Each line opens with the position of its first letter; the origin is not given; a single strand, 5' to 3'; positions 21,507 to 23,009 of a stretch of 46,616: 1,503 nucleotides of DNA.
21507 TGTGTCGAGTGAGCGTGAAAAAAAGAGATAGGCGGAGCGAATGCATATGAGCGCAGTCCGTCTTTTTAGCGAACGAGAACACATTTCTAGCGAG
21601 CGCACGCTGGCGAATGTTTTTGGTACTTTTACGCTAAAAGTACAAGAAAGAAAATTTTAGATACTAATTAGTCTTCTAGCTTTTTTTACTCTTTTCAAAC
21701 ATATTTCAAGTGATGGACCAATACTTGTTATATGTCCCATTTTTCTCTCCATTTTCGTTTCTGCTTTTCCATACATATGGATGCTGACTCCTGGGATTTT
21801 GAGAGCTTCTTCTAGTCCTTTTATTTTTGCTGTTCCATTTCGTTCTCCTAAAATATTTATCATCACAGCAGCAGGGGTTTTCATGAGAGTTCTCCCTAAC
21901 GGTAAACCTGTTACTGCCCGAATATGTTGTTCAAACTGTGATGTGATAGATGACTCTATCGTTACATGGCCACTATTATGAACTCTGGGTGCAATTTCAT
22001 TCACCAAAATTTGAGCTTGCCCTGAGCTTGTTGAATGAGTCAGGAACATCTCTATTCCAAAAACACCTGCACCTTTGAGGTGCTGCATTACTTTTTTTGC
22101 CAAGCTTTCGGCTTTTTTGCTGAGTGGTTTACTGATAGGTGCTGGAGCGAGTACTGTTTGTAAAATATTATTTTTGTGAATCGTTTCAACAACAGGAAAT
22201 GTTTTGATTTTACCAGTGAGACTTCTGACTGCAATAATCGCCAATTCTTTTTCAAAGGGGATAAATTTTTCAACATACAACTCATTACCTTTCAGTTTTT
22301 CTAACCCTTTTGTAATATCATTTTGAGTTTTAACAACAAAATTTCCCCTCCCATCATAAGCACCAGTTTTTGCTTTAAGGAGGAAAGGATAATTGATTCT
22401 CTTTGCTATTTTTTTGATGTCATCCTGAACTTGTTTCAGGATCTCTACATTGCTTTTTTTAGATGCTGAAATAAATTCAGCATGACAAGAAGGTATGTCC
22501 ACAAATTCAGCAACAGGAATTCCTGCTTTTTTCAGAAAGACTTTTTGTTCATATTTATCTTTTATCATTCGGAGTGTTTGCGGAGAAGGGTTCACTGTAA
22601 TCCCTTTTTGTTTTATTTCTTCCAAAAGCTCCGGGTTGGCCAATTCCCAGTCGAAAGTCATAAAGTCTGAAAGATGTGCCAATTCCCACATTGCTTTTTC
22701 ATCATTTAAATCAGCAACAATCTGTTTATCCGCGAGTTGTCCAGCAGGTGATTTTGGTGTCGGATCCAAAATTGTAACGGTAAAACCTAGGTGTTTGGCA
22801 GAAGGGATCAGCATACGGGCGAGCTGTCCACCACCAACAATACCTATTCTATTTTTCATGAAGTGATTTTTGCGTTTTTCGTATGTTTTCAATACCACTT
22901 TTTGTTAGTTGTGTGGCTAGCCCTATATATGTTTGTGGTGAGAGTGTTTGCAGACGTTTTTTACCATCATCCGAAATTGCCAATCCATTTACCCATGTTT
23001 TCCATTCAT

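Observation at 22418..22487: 70-bp double-hairpin mini-element inserted in frame inside purK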

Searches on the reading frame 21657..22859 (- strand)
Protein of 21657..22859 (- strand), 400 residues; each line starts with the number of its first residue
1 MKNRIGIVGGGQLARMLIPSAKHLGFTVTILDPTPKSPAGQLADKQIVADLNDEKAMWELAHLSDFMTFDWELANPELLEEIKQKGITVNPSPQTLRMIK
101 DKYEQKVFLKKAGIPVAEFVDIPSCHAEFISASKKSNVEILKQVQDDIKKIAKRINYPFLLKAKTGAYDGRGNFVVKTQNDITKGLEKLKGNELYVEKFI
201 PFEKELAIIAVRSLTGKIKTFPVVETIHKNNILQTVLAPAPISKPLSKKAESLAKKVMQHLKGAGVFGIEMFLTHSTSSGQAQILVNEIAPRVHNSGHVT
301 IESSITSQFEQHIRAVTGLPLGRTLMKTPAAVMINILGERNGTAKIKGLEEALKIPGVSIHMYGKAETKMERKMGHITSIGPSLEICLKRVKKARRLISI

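Call 16: search_solved_structures(query=window:21657-22859:-, show_alignments=3)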
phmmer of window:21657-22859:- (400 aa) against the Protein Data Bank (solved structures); distinct sequences matched with E-value up to 0.001: 40.
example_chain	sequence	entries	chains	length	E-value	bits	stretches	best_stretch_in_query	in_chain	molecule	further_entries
3ax6_A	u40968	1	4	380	4.4e-99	335.1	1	4-399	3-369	Phosphoribosylaminoimidazole carboxylase, ATPase subunit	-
4dlk_A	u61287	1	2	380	1.7e-81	277.2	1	4-393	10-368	Phosphoribosylaminoimidazole carboxylase, ATPase subunit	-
3v4s_A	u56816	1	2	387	1.9e-81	277.1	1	4-393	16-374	Phosphoribosylaminoimidazole carboxylase, ATPase subunit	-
3q2o_A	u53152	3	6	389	1.9e-81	277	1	4-393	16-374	Phosphoribosylaminoimidazole carboxylase, ATPase subunit | N5-carboxyaminoimidazole ribonucleotide synthetase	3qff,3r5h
3k5i_A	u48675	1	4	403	2.5e-75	256.9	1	3-385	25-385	Phosphoribosyl-aminoimidazole carboxylase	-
3k5h_A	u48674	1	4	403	2.5e-75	256.9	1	3-385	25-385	Phosphoribosyl-aminoimidazole carboxylase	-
3aw8_A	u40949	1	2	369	8.7e-67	228.8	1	5-398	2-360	Phosphoribosylaminoimidazole carboxylase, ATPase subunit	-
3orq_A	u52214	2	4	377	5.6e-60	206.4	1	5-380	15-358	N5-Carboxyaminoimidazole ribonucleotide synthetase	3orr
10bm_A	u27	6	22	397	4.1e-57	197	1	5-398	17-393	N5-carboxyaminoimidazole ribonucleotide synthase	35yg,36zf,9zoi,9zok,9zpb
4izo_A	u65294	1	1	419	7.9e-57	196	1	5-397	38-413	Phosphoribosylaminoimidazole carboxylase, ATPase subunit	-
4e4t_A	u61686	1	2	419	2.6e-55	191.1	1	5-378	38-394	Phosphoribosylaminoimidazole carboxylase, ATPase subunit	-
2z04_A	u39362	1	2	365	2.5e-54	187.8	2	145-396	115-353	Phosphoribosylaminoimidazole carboxylase ATPase subunit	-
5jqw_A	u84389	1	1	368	6.7e-46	160.1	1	4-378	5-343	N5-carboxyaminoimidazole ribonucleotide synthase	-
4ma5_A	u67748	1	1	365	8.4e-46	159.8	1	4-378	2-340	Phosphoribosylaminoimidazole carboxylase, ATPase subunit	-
4m9u_A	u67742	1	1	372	9.1e-46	159.7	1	4-378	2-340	Phosphoribosylaminoimidazole carboxylase, ATPase subunit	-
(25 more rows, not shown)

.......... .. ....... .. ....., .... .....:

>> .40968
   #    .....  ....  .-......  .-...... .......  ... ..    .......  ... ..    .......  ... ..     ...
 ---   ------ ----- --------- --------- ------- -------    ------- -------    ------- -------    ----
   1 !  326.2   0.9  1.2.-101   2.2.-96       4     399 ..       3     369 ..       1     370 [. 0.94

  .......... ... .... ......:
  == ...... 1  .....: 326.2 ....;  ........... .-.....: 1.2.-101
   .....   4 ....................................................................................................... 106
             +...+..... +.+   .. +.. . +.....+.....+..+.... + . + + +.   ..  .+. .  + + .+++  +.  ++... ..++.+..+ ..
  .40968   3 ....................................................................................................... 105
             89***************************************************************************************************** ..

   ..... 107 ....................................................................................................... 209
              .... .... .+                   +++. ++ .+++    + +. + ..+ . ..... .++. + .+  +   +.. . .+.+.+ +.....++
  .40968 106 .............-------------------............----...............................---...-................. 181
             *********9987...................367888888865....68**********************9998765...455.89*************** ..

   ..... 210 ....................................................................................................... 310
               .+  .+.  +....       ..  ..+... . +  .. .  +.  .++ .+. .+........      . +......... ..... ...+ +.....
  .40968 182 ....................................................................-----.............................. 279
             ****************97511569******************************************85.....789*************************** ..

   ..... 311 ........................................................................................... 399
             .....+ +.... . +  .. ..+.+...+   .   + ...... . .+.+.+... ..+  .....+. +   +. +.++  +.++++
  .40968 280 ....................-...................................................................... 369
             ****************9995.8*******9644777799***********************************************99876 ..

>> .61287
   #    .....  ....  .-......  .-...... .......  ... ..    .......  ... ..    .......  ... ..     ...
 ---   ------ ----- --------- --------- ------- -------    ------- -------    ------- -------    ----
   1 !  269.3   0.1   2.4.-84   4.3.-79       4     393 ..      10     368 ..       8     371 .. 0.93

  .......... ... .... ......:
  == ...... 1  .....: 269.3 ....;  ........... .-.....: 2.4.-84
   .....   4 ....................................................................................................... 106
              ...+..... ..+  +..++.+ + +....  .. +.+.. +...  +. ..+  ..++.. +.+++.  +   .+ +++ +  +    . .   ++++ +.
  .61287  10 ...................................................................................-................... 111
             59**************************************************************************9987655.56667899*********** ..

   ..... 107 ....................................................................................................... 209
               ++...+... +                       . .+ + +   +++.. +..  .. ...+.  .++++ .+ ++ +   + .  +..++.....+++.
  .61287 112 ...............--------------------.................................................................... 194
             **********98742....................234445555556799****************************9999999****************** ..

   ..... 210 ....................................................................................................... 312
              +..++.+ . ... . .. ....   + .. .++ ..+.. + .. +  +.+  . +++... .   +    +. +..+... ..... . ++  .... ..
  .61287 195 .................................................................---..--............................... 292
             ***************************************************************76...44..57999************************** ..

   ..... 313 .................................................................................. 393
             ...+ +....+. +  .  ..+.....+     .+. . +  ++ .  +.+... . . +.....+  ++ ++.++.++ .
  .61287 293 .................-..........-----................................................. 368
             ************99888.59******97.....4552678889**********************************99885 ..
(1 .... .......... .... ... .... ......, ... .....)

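Call 17: search_protein_families(library=pfam, proteins=[window:21657-22859:-])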
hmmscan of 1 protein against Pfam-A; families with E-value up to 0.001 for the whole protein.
window:21657-22859:- (400 aa): 5 families
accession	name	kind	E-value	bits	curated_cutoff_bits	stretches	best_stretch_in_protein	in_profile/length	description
PF02222.28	ATP-grasp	-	5.3e-58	196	27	1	141-309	16-179/179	ATP-grasp domain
PF22660.2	RS_preATP-grasp-like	-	8.4e-26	90.7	27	1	4-99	3-97/98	Ribonucleotide synthetase preATP-grasp domain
PF17769.7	PurK_C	-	1.9e-19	69.6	22.6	1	331-389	1-55/56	Phosphoribosylaminoimidazole carboxylase C-terminal domain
PF02786.22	CPSase_L_D2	-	8.3e-07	29.2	19.8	1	142-302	24-189/211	Carbamoyl-phosphate synthase L chain, ATP binding domain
PF21244.3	PurT_C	-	4.9e-05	23.2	26.7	1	343-395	14-65/68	PurT, C-terminal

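Call 18: find_homologous_proteins(query=window:21657-22859:-, max_evalue=1e-30)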
Query window:21657-22859:- (400 aa): 7959 proteins with E <= 1e-30 among 8000 candidates; the best 120 are listed.
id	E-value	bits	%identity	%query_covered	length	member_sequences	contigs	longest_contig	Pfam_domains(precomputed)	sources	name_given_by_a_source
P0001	2.8e-258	874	100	100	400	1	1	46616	PF02786.23,PF17769.8,PF02222.28,PF22660.3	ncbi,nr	ncbi:MAG: 5-(carboxyamino)imidazole ribonucleotide synthase [Candidatus Levybacteria bacterium]|nr:5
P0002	1.2e-173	595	69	100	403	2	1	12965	PF02786.23,PF17769.8,PF02222.28,PF22660.3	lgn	-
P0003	2.8e-158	545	64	100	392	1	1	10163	PF21244.4,PF02786.23,PF17769.8,PF02222.28,PF22660.3,PF07478.19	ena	-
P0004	3.1e-158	545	65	100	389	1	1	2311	PF21244.4,PF02786.23,PF17769.8,PF02222.28,PF22660.3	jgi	jgi:phosphoribosylaminoimidazole carboxylase PurK protein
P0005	6.0e-157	540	65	100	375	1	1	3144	PF17769.8,PF02222.28,PF22660.3,PF07478.19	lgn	-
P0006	8.6e-156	537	64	100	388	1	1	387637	PF02786.23,PF17769.8,PF02222.28,PF22660.3,PF07478.19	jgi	-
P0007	1.0e-155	536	64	100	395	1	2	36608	PF02786.23,PF17769.8,PF02222.28,PF22660.3,PF07478.19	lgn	-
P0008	6.8e-155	534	62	100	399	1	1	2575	PF02786.23,PF17769.8,PF02222.28,PF22660.3,PF07478.19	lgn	-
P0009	6.1e-154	530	63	100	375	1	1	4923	PF02786.23,PF17769.8,PF02222.28,PF22660.3,PF07478.19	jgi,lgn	jgi:5-(carboxyamino)imidazole ribonucleotide synthase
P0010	8.6e-154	530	63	100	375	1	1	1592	PF17769.8,PF02222.28,PF22660.3,PF07478.19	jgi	jgi:5-(carboxyamino)imidazole ribonucleotide synthase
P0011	6.9e-153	527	61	100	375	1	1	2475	PF21244.4,PF02786.23,PF17769.8,PF02222.28,PF22660.3,PF07478.19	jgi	jgi:5-(carboxyamino)imidazole ribonucleotide synthase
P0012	2.6e-152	525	63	100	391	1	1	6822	PF02786.23,PF17769.8,PF02222.28,PF22660.3,PF07478.19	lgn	-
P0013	3.9e-150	518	62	100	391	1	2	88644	PF21244.4,PF02786.23,PF17769.8,PF02222.28,PF22660.3,PF07478.19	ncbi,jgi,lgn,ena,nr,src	ncbi:MAG TPA: 5-(carboxyamino)imidazole ribonucleotide synthase [Methylomirabilota bacterium]|nr:5-(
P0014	2.6e-148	512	60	100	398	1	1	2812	PF21244.4,PF02786.23,PF17769.8,PF02222.28,PF22660.3,PF07478.19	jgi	-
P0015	5.1e-148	511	62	100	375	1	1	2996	PF21244.4,PF02786.23,PF17769.8,PF02222.28,PF22660.3,PF07478.19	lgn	-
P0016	3.0e-147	508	59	100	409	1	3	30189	PF21244.4,PF02786.23,PF17769.8,PF02222.28,PF22660.3,PF07478.19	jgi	jgi:5-(carboxyamino)imidazole ribonucleotide synthase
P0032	2.7e-143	495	58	100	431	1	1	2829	PF02786.23,PF17769.8,PF02222.28,PF22660.3,PF07478.19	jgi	jgi:phosphoribosylaminoimidazole carboxylase PurK protein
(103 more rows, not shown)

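Call 22: find_encoding_contigs(protein=P0002, flank=10000, max_places=2)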
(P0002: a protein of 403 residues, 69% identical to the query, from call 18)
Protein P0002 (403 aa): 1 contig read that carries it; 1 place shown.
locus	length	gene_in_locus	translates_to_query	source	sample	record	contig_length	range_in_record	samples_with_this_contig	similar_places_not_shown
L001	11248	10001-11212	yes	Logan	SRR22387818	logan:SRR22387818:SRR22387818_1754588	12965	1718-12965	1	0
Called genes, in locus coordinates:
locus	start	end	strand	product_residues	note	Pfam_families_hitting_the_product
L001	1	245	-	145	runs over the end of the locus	PF00293:NUDIX, PF14815:NUDIX_4 (faint)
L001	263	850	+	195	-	-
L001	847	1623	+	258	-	-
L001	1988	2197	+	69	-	-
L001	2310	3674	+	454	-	-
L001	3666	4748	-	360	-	PF03979:Sigma70_r1_1 (faint), PF00140:Sigma70_r1_2, PF04542:Sigma70_r2, PF04539:Sigma70_r3, PF04545:Sigma70_r4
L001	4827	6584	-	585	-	PF01807:Zn_ribbon_DnaG, PF08275:DNAG_N, PF01751:Toprim, PF13362:Toprim_3 (faint), PF13662:Toprim_4, PF13155:Toprim_2, PF10410:DnaB_bind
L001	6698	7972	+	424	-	PF00709:Adenylsucc_synt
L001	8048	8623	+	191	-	PF02545:Maf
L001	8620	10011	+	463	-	PF00206:Lyase_1, PF10397:ADSL_C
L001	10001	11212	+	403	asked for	PF22660:RS_preATP-grasp-like, PF02786:CPSase_L_D2, PF02222:ATP-grasp, PF17769:PurK_C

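Call 23: find_encoding_contigs(protein=P0007, flank=10000, max_places=2)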
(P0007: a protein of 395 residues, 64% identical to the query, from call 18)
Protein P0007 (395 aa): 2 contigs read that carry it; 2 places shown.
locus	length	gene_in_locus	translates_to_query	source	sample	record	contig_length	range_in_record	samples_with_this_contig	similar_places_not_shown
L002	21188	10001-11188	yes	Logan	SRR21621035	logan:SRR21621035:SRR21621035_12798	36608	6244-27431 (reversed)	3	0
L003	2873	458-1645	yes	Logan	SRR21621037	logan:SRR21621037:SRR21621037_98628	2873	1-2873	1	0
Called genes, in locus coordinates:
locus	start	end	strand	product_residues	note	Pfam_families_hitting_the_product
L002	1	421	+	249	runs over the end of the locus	PF00106:adh_short, PF08659:KR, PF23441:SDR, PF13561:adh_short_C2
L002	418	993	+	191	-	PF03703:bPH_2 (weak)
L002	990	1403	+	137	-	PF07884:VKOR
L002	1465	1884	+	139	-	PF08818:DUF1801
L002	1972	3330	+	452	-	-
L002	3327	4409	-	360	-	PF03979:Sigma70_r1_1 (faint), PF00140:Sigma70_r1_2, PF04542:Sigma70_r2, PF04539:Sigma70_r3, PF04545:Sigma70_r4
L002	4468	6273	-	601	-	PF01807:Zn_ribbon_DnaG, PF08275:DNAG_N, PF01751:Toprim, PF13155:Toprim_2, PF13662:Toprim_4, PF10410:DnaB_bind (weak)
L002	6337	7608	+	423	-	PF00709:Adenylsucc_synt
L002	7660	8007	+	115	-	PF05635:23S_rRNA_IVP, PF22296:bAvd (weak)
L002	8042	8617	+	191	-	PF02545:Maf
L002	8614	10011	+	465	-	PF00206:Lyase_1, PF08328:ASL_C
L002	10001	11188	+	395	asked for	PF22660:RS_preATP-grasp-like, PF02786:CPSase_L_D2, PF07478:Dala_Dala_lig_C, PF02222:ATP-grasp, PF17769:PurK_C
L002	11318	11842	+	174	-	PF00731:AIRC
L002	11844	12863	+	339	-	PF01259:SAICAR_synt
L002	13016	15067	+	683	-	PF13522:GATase_6, PF13537:GATase_7, PF00156:Pribosyltran, PF00551:Formyl_trans_N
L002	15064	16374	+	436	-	PF02844:GARS_N, PF01071:GARS_A, PF02843:GARS_C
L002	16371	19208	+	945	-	PF18072:FGAR-AT_linker, PF00586:AIRS, PF02769:AIRS_C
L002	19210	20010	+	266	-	PF13507:GATase_5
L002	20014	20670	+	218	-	PF00702:Hydrolase, PF12710:HAD (weak), PF13419:HAD_2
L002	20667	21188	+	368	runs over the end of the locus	PF00586:AIRS, PF02769:AIRS_C (weak)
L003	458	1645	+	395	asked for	PF22660:RS_preATP-grasp-like, PF02786:CPSase_L_D2, PF07478:Dala_Dala_lig_C, PF02222:ATP-grasp, PF17769:PurK_C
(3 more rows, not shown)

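Call 24: find_encoding_contigs(protein=P0016, flank=10000, max_places=2)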
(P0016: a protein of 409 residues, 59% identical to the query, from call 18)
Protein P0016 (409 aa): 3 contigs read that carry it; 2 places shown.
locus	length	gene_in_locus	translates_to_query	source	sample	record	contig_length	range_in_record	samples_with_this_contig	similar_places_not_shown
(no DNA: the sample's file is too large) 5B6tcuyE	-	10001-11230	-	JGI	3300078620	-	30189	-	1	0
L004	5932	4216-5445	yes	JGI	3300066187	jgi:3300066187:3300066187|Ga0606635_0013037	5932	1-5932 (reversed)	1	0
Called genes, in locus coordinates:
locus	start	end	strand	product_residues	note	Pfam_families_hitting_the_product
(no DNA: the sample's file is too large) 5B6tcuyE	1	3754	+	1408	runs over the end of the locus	PF02844:GARS_N, PF01071:GARS_A, PF02843:GARS_C, PF18072:FGAR-AT_linker, PF00586:AIRS, PF02769:AIRS_C, PF00586:AIRS, PF02769:AIRS_C, +1 more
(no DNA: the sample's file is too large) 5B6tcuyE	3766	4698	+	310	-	PF13507:GATase_5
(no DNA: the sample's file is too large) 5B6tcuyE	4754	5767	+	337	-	PF06849:DUF1246, PF02655:ATP-grasp_3, PF06973:DUF1297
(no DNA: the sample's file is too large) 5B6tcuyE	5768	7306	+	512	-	PF02142:MGS, PF01808:AICARFT_IMPCHas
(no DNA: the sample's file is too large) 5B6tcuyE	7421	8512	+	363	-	PF06849:DUF1246, PF06973:DUF1297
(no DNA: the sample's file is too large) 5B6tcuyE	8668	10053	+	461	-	PF00206:Lyase_1, PF08328:ASL_C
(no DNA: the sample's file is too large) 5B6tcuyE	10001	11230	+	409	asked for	PF22660:RS_preATP-grasp-like, PF07478:Dala_Dala_lig_C, PF02222:ATP-grasp, PF02786:CPSase_L_D2 (weak), PF17769:PurK_C, PF21244:PurT_C (weak)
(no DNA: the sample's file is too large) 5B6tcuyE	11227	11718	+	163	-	PF00731:AIRC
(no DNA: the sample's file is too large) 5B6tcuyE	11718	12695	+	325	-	PF01259:SAICAR_synt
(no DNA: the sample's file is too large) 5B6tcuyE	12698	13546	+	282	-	PF00892:EamA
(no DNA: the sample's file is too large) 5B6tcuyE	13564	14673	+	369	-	PF00586:AIRS, PF02769:AIRS_C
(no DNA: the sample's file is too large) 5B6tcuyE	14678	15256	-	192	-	?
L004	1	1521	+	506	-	?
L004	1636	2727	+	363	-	PF06849:DUF1246, PF06973:DUF1297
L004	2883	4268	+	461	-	PF00206:Lyase_1, PF08328:ASL_C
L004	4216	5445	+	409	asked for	PF22660:RS_preATP-grasp-like, PF07478:Dala_Dala_lig_C, PF02222:ATP-grasp, PF02786:CPSase_L_D2 (weak), PF17769:PurK_C, PF21244:PurT_C (weak)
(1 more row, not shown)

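Call 52: predict_structure(alignment_id=A2)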
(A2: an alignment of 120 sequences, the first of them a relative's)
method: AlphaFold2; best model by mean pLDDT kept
length: 400 residues; sequences in the alignment: 120
mean_pLDDT: 94.1   pTM: 0.92
mean pLDDT of the five models: 94.1, 93.7, 93.3, 92.8, 92.4
residues with pLDDT >= 90: 352; 70-90: 35; 50-70: 13; < 50: 0
segments of 3 or more residues with pLDDT < 50: none
pLDDT, mean of each block of 10 residues (from residue 1): 95 95 98 96 97 95 95 85 95 92 97 98 77 72 96 97 88 95 96 95 96 98 96 96 97 98 95 81 93 89 98 98 98 97 96 98 94 96 99 97
secondary structure, 60 per line:
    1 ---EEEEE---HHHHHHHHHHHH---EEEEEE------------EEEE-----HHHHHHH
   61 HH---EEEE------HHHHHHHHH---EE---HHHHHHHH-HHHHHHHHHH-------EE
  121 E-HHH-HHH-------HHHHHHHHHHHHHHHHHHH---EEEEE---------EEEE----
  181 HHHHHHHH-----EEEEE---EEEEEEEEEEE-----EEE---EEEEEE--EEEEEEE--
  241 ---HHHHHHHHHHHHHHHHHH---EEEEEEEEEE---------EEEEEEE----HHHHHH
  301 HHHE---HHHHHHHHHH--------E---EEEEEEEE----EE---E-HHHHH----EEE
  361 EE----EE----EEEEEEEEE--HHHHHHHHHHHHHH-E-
elements in order: E4-8 H12-23 E27-32 E45-48 H54-62 E66-69 H76-84 H93-100 H102-111 E119-121 H137-155 E159-163 E173-176 H181-188 E194-198 E202-212 E218-220 E224-229 E232-238 H244-261 E265-274 E284-290 H295-303 H308-317 E330-337 H349-353 E358-362 E373-381 H384-397

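Call 55: find_encoding_contigs(protein=P0003, flank=10000, max_places=1)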
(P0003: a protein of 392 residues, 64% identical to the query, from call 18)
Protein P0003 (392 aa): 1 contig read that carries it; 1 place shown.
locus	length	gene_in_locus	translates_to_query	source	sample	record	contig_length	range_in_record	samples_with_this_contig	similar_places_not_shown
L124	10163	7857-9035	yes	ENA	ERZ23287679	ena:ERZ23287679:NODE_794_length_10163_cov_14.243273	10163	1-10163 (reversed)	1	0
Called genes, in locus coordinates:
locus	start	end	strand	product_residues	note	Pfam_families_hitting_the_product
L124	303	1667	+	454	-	-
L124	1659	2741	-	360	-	PF03979:Sigma70_r1_1 (faint), PF00140:Sigma70_r1_2, PF04542:Sigma70_r2, PF04539:Sigma70_r3, PF04545:Sigma70_r4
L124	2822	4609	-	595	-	PF01807:Zn_ribbon_DnaG, PF08275:DNAG_N, PF01751:Toprim, PF13155:Toprim_2, PF13362:Toprim_3 (weak), PF13662:Toprim_4, PF10410:DnaB_bind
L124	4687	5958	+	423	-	PF00709:Adenylsucc_synt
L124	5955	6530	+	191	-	PF02545:Maf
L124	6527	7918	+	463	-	PF00206:Lyase_1, PF10397:ADSL_C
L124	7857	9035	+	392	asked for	PF22660:RS_preATP-grasp-like, PF02786:CPSase_L_D2, PF02222:ATP-grasp, PF07478:Dala_Dala_lig_C, PF17769:PurK_C, PF21244:PurT_C (weak)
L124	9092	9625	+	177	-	PF00731:AIRC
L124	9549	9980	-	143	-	PF01259:SAICAR_synt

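Call 56: find_encoding_contigs(protein=P0015, flank=3000, max_places=1)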
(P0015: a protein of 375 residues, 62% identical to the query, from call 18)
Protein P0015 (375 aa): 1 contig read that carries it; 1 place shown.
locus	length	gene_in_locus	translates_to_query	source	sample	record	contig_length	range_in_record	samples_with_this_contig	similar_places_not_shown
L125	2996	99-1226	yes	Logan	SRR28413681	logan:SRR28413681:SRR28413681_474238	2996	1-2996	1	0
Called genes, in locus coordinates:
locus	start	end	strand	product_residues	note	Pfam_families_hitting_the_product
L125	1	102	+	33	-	?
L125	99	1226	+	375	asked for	PF22660:RS_preATP-grasp-like, PF02786:CPSase_L_D2, PF02222:ATP-grasp, PF07478:Dala_Dala_lig_C, PF17769:PurK_C, PF21244:PurT_C (weak)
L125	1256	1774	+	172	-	PF00731:AIRC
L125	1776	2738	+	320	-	PF01259:SAICAR_synt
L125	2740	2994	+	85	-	?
